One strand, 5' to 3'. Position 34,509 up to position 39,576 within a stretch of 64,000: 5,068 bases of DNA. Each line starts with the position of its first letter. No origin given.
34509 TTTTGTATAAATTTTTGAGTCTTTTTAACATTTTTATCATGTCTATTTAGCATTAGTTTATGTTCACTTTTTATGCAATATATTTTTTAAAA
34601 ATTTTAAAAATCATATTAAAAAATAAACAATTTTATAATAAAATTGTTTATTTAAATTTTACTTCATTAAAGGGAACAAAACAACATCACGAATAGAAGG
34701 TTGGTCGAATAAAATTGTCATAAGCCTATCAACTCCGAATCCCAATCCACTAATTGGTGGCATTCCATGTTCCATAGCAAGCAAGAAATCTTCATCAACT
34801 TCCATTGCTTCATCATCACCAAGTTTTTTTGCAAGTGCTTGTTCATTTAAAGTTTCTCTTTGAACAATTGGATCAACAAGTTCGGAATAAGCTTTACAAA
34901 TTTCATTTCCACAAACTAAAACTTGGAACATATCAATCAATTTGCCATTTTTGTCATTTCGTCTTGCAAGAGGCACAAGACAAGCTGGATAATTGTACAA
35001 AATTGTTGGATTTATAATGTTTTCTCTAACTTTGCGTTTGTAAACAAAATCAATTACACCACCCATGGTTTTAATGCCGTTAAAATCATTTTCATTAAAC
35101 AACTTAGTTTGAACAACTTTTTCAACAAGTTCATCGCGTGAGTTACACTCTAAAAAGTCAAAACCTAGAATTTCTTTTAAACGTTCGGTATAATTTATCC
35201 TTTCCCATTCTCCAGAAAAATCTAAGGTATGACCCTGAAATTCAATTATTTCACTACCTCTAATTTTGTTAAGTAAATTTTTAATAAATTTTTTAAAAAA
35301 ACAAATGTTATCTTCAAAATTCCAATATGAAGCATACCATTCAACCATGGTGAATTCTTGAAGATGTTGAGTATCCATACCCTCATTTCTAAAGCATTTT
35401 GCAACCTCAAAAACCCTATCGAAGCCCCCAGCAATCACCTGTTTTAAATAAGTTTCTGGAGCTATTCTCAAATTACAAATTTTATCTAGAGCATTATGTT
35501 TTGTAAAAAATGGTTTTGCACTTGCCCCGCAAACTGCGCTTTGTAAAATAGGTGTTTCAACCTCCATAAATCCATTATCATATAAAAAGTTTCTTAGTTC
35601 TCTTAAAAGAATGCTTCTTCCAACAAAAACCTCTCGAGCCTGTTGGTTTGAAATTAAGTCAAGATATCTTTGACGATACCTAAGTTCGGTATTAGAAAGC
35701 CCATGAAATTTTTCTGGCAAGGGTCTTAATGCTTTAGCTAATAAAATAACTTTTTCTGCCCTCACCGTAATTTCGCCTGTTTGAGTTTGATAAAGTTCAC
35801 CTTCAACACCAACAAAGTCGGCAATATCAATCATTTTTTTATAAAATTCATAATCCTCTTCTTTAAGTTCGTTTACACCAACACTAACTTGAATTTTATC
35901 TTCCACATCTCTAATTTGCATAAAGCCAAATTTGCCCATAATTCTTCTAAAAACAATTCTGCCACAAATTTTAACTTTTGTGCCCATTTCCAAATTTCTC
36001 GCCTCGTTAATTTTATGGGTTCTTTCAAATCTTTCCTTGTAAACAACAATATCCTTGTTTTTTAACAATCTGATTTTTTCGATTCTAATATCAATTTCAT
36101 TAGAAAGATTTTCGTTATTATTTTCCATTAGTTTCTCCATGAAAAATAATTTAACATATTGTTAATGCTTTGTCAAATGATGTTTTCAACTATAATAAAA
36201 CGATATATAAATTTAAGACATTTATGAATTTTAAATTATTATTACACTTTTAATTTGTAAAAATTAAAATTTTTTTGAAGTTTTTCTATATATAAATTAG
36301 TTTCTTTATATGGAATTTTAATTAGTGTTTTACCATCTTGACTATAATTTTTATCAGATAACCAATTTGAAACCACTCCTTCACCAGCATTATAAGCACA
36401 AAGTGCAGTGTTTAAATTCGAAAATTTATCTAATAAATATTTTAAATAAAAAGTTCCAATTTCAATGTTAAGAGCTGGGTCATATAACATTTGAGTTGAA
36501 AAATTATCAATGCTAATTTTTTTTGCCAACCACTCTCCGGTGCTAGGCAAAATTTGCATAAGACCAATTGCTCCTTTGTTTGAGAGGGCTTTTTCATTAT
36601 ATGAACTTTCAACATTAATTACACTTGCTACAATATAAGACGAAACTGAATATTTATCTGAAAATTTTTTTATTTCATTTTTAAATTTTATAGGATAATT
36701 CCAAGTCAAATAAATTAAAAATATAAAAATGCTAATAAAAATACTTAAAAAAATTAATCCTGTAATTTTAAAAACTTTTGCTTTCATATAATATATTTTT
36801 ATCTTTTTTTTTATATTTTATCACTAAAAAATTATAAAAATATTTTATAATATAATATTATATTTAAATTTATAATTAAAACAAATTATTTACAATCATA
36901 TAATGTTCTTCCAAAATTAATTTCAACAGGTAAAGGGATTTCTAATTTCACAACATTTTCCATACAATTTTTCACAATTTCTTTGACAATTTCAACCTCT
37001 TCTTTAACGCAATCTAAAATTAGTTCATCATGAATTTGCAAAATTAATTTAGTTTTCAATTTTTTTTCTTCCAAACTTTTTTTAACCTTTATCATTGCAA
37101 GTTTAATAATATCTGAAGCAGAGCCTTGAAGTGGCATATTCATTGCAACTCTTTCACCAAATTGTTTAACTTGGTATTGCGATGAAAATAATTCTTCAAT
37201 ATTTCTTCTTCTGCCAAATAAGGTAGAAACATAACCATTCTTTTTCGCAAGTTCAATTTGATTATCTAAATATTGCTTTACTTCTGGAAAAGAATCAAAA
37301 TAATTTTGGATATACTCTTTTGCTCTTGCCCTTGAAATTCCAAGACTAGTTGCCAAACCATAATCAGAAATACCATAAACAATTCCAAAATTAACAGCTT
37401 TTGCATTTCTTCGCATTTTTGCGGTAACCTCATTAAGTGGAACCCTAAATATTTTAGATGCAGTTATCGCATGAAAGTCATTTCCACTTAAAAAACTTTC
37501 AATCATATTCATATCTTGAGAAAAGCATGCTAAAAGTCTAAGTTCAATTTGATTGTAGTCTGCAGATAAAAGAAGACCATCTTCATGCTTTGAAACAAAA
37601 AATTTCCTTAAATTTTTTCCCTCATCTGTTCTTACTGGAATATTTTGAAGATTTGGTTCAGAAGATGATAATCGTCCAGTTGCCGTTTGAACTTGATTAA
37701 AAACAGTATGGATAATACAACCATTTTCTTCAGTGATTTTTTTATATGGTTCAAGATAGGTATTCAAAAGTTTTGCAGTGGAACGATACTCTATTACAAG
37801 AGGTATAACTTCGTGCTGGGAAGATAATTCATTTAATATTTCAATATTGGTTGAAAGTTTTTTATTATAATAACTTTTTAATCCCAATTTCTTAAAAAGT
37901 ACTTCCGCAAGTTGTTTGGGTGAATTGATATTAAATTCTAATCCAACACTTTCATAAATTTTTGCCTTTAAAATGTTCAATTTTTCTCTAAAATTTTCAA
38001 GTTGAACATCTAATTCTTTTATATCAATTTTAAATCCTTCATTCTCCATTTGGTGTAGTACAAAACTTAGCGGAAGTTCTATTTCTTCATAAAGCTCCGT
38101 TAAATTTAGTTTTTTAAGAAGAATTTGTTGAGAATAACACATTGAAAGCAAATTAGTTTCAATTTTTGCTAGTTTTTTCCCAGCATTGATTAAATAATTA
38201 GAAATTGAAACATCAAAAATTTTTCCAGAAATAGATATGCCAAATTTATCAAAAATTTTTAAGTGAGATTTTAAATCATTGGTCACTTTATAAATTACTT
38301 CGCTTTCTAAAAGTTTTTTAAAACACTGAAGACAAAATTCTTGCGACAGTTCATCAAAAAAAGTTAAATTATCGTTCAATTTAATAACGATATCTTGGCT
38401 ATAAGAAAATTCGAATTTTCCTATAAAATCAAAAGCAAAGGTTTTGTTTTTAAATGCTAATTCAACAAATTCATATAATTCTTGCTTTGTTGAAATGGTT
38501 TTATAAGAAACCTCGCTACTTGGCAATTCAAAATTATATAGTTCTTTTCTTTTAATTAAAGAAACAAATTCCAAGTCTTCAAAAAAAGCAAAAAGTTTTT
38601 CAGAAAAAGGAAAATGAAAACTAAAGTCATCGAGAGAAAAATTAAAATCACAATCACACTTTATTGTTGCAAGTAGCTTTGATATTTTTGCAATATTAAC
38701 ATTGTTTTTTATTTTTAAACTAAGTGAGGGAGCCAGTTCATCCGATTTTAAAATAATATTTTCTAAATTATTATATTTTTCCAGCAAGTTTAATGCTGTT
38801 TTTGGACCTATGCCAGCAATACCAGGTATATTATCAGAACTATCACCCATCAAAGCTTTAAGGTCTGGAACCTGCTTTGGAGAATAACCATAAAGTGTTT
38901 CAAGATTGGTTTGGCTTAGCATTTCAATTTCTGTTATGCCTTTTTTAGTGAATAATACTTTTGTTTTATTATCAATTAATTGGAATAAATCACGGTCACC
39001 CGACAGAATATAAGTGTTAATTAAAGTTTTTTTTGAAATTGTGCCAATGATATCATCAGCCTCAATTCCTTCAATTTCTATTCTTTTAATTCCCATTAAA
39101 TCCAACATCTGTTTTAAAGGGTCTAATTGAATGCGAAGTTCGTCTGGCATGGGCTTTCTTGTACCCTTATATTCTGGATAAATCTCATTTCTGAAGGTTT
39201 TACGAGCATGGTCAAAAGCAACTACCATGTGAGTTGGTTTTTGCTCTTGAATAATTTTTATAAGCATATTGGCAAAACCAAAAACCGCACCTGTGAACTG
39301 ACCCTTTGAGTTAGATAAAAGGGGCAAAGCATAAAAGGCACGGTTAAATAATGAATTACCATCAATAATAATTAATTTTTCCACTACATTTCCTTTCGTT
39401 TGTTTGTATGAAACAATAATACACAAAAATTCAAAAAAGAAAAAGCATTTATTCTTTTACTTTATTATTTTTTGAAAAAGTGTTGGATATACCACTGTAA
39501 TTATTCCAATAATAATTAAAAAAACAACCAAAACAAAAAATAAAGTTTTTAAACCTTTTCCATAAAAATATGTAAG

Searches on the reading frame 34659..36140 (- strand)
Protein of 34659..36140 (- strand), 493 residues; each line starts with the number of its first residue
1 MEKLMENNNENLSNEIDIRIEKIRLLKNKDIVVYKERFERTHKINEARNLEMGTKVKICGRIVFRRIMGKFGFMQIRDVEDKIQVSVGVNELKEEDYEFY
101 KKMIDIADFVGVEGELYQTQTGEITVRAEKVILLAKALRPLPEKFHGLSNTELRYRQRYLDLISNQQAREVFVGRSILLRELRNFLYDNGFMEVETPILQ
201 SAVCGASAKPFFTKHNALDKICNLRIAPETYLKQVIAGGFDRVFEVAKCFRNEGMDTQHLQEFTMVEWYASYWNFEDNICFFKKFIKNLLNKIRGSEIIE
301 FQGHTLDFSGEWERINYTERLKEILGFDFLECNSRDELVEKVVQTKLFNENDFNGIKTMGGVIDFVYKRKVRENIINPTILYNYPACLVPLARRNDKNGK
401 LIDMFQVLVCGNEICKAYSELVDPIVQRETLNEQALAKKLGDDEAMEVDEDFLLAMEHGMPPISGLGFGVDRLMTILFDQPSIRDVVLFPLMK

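Call 13: search_protein_families(library=pfam, proteins=[window:34659-36140:-])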
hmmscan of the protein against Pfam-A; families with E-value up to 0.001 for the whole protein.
window:34659-36140:- (493 aa): 3 families
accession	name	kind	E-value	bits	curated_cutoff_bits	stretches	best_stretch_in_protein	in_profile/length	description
PF00152.25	tRNA-synt_2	-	3.3e-76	256.7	25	1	151-492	2-307/308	tRNA synthetases class II (D, K and N)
PF01336.31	tRNA_anti-codon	-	7.4e-12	45.5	27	1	56-134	1-75/75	OB-fold nucleic acid binding domain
PF01409.25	tRNA-synt_2d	-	4.1e-05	23.6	19.8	0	242-291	104-155/246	tRNA synthetases class II core domain (F)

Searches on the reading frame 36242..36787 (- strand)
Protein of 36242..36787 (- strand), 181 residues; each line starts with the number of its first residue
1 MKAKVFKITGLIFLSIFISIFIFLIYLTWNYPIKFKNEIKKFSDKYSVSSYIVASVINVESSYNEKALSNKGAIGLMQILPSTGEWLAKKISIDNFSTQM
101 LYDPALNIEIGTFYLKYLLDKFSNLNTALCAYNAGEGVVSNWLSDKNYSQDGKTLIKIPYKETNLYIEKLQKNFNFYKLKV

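Call 63: search_protein_families(library=pfam, proteins=[window:36242-36787:-], max_evalue=0.00001)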
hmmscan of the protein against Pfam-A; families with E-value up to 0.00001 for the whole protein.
window:36242-36787:- (181 aa): 1 family
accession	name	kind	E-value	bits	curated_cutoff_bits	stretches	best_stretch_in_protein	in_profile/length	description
PF01464.25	SLT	-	1.5e-29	102.4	21.3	1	39-147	3-109/117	Transglycosylase SLT domain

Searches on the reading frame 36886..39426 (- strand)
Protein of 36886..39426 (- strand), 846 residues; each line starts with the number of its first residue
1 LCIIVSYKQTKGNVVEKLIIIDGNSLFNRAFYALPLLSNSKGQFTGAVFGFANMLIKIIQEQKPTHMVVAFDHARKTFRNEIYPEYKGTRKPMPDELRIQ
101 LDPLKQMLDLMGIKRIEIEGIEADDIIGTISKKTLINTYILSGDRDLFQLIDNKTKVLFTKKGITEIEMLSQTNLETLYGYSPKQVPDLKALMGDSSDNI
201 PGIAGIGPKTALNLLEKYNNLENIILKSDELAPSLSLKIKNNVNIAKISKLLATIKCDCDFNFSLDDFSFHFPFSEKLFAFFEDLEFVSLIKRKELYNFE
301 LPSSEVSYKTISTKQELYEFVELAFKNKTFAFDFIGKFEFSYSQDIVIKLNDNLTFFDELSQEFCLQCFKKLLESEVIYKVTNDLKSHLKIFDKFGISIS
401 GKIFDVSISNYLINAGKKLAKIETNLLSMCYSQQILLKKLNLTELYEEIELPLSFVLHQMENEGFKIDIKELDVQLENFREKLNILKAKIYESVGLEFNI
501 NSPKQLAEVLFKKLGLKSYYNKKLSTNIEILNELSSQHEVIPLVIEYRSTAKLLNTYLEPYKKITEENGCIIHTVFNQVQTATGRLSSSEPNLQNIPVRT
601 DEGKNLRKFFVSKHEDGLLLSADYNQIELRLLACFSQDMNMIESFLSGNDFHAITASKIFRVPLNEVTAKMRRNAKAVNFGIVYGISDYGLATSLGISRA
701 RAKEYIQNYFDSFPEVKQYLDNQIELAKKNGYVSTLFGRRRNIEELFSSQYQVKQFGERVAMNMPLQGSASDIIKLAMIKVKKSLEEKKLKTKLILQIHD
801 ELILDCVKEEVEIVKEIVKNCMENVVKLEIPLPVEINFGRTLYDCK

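Call 13: search_protein_families(library=pfam, proteins=[window:36886-39426:-])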
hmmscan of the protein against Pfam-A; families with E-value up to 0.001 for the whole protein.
window:36886-39426:- (846 aa): 5 families
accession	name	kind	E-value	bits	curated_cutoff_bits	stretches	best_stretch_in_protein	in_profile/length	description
PF00476.26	DNA_pol_A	-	5.5e-145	483.5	34.3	1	471-843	3-380/381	DNA polymerase family A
PF02739.22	5_3_exonuc_N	-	1.3e-56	191.3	34.3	1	17-176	1-160/164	5'-3' exonuclease, N-terminal resolvase-like domain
PF01367.25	5_3_exonuc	-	2.4e-29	102.1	40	1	182-271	2-92/97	5'-3' exonuclease, C-terminal SAM fold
PF22619.2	DNA_polI_exo1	-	1.4e-05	25.4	27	1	354-422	25-93/140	DNA polymerase I, ribonuclease H-like domain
PF14520.12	HHH_5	-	0.0008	20.3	27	0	203-225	7-30/57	Helix-hairpin-helix domain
